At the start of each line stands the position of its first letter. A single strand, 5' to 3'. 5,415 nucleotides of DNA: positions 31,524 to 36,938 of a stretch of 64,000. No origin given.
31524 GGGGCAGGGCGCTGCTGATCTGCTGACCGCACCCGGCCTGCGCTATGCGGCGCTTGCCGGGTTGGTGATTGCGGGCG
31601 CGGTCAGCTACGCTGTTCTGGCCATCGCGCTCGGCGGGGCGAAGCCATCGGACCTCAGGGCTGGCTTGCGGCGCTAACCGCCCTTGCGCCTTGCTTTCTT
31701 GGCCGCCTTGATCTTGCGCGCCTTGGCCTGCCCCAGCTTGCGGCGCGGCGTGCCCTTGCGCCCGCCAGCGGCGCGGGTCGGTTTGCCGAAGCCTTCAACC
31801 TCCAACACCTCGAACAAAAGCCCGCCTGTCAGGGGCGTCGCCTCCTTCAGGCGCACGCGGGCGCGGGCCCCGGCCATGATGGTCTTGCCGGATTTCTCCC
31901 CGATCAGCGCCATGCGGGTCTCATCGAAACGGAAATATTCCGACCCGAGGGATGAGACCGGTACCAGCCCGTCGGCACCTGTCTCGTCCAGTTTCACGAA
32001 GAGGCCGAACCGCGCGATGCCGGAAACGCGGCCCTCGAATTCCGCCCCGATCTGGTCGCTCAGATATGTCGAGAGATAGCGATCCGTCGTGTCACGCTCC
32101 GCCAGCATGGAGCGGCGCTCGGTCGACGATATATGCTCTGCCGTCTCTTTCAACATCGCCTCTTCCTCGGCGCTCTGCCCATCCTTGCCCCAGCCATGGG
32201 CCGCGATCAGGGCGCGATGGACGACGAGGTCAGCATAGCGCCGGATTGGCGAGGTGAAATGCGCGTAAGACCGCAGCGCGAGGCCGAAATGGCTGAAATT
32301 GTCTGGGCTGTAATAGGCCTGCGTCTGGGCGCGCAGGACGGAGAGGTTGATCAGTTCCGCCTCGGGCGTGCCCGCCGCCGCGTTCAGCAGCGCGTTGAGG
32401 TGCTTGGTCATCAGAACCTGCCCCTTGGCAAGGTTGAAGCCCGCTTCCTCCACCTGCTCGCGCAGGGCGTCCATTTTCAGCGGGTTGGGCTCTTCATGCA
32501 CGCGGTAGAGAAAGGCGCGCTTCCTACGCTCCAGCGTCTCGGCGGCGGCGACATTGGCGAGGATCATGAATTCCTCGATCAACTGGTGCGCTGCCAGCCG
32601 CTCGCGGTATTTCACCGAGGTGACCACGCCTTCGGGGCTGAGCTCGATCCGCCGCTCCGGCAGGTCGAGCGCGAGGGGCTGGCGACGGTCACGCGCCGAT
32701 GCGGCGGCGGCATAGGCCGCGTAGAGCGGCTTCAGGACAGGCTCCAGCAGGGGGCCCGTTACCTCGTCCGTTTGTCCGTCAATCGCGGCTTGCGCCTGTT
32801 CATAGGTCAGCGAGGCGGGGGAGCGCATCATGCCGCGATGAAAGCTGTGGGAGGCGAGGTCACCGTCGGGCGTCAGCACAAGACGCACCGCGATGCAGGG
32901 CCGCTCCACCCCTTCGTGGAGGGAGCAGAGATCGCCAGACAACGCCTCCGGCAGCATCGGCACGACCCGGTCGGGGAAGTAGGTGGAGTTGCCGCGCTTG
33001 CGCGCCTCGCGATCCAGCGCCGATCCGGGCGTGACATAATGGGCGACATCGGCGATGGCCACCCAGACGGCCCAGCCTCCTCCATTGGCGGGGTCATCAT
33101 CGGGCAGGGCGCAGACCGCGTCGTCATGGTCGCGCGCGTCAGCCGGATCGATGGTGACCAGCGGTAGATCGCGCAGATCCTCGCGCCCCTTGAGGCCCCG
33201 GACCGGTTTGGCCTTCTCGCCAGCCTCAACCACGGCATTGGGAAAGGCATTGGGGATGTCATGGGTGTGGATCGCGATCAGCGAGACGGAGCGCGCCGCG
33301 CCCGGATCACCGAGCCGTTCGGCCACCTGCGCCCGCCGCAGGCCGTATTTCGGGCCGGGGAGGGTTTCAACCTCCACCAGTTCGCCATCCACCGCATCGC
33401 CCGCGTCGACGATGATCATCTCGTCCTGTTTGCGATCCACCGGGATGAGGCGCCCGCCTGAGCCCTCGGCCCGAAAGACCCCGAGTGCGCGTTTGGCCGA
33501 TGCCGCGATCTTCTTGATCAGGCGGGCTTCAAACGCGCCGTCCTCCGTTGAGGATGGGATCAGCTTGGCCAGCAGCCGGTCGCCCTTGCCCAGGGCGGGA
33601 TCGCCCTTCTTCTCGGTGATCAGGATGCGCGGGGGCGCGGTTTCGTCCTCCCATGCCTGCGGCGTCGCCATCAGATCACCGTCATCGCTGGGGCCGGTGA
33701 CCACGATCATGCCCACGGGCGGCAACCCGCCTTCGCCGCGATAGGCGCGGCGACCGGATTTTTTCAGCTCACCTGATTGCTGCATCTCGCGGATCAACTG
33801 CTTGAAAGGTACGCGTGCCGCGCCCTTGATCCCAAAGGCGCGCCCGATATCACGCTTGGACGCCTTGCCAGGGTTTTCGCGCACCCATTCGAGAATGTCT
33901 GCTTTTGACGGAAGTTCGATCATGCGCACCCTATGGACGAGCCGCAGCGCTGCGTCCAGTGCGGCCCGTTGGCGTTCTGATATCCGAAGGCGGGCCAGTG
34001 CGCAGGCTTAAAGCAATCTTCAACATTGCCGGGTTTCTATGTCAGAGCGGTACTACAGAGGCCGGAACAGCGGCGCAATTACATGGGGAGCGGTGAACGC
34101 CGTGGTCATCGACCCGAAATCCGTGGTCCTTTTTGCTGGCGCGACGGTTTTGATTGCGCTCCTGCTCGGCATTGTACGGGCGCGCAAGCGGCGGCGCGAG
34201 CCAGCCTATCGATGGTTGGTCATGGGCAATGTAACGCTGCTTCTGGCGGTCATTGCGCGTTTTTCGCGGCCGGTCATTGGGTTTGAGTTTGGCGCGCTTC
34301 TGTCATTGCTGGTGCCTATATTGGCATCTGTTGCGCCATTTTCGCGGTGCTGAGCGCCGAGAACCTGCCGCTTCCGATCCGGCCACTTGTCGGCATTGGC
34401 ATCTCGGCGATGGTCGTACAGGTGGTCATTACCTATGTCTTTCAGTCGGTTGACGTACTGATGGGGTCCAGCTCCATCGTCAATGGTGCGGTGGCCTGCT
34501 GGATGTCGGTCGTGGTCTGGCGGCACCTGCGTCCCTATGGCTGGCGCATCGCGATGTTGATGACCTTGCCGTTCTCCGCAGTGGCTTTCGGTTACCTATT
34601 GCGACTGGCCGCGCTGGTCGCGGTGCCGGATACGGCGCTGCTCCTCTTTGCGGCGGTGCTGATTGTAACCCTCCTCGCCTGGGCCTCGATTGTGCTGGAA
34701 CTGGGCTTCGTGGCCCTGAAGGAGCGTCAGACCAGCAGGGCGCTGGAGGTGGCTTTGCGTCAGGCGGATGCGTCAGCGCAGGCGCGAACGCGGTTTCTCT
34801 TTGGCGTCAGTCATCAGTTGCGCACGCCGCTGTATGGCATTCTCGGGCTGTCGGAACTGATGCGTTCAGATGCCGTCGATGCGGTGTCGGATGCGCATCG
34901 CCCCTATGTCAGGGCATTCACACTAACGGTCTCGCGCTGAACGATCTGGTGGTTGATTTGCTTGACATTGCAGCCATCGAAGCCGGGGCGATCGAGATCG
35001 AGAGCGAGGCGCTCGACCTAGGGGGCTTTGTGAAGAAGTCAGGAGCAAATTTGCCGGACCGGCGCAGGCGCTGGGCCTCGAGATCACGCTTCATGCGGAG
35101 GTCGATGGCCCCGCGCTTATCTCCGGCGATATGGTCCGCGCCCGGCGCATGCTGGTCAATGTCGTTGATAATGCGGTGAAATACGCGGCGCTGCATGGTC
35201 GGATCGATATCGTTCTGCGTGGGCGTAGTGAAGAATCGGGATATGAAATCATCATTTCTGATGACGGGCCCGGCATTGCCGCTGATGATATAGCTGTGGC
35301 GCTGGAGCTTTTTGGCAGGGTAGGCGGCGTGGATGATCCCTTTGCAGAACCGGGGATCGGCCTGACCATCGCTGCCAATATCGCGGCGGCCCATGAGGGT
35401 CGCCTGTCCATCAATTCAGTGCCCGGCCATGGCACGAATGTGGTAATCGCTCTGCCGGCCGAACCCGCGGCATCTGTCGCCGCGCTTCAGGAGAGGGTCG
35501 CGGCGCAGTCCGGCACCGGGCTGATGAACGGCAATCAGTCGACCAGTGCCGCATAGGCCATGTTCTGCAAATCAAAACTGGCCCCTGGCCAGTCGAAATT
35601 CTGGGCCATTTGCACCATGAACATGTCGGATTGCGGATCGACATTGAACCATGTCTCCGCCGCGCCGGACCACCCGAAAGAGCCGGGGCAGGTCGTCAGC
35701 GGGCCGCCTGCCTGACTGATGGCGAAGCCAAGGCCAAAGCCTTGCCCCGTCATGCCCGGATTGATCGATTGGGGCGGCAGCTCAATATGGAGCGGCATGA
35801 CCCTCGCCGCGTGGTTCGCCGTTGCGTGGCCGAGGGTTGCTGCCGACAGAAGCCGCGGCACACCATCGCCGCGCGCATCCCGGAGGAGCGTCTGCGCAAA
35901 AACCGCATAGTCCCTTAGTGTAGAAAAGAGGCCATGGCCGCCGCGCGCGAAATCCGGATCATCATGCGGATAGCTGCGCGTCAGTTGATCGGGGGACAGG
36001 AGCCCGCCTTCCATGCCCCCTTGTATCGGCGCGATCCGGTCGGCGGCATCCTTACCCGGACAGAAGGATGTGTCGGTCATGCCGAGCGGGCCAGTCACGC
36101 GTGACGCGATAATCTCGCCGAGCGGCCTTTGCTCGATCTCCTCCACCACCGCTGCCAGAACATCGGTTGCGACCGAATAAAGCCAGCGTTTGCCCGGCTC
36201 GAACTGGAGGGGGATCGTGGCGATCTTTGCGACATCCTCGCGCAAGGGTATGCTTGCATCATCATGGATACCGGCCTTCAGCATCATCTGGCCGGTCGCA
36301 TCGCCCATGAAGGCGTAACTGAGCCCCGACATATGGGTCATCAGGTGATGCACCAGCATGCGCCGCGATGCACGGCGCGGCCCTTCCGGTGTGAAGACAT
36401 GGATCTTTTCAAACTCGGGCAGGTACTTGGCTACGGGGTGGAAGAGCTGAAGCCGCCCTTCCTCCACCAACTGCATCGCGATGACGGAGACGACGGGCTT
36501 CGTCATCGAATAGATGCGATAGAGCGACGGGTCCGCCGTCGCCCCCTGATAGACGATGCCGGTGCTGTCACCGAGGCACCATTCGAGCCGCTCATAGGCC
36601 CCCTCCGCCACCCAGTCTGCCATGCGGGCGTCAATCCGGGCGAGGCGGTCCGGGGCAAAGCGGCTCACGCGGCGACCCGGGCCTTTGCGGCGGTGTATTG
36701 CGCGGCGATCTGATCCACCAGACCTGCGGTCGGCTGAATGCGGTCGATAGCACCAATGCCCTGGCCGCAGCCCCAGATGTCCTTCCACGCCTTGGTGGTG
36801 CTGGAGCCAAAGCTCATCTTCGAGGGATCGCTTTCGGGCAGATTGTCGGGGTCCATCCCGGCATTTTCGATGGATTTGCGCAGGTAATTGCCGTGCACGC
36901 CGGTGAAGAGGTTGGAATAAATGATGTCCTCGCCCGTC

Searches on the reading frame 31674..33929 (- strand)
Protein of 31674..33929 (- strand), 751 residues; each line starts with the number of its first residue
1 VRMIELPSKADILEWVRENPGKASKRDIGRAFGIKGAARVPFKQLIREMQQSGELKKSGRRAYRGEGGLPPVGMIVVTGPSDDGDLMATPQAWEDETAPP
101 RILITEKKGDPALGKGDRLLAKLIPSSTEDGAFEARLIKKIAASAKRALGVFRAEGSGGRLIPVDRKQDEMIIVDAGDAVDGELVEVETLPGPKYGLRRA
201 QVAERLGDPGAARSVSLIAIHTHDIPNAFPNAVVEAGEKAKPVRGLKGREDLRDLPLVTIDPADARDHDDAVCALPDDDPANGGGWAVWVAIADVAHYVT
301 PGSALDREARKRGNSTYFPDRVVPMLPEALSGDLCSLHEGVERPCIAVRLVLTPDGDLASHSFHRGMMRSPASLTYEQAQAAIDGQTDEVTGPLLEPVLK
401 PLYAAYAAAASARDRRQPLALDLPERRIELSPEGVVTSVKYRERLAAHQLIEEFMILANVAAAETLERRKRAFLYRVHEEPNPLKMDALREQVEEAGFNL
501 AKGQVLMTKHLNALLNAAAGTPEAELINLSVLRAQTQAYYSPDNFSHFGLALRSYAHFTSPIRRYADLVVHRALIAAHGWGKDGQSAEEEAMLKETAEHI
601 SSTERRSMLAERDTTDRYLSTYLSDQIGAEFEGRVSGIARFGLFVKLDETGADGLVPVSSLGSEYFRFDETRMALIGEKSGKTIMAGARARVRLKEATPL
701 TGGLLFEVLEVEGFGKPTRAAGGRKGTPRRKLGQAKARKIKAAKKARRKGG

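Call 64: search_protein_families(library=pfam, proteins=[window:31674-33929:-], max_evalue=0.0001)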
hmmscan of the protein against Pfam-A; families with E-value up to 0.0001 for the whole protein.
window:31674-33929:- (751 aa): 3 families
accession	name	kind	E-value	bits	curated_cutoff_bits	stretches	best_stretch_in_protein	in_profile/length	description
PF00773.25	RNB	-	1.2e-99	334.2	29.3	1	249-576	1-322/326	RNB domain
PF00575.29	S1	-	2.2e-08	34.8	22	1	625-679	2-54/74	S1 RNA binding domain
PF17876.7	CSD2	-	4.9e-07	30.2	26.2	1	162-230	3-74/74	Cold shock domain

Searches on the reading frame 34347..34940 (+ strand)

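Call 64: search_protein_families(library=pfam, proteins=[window:34347-34940:+], max_evalue=0.0001)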
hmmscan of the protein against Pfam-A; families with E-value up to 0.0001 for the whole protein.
window:34347-34940:+ (197 aa): 1 family
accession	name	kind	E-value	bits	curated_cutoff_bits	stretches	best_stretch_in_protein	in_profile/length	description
PF00512.31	HisKA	-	1.3e-07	31.9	26.9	1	146-179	1-31/66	His Kinase A (phospho-acceptor) domain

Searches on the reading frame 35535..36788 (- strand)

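Call 64: search_protein_families(library=pfam, proteins=[window:35535-36788:-], max_evalue=0.0001)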
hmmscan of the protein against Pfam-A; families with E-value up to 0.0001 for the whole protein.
window:35535-36788:- (417 aa): 1 family
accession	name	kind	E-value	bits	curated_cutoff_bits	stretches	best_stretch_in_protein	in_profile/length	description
PF00144.29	Beta-lactamase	-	6e-50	170.7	27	1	88-412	48-326/329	Beta-lactamase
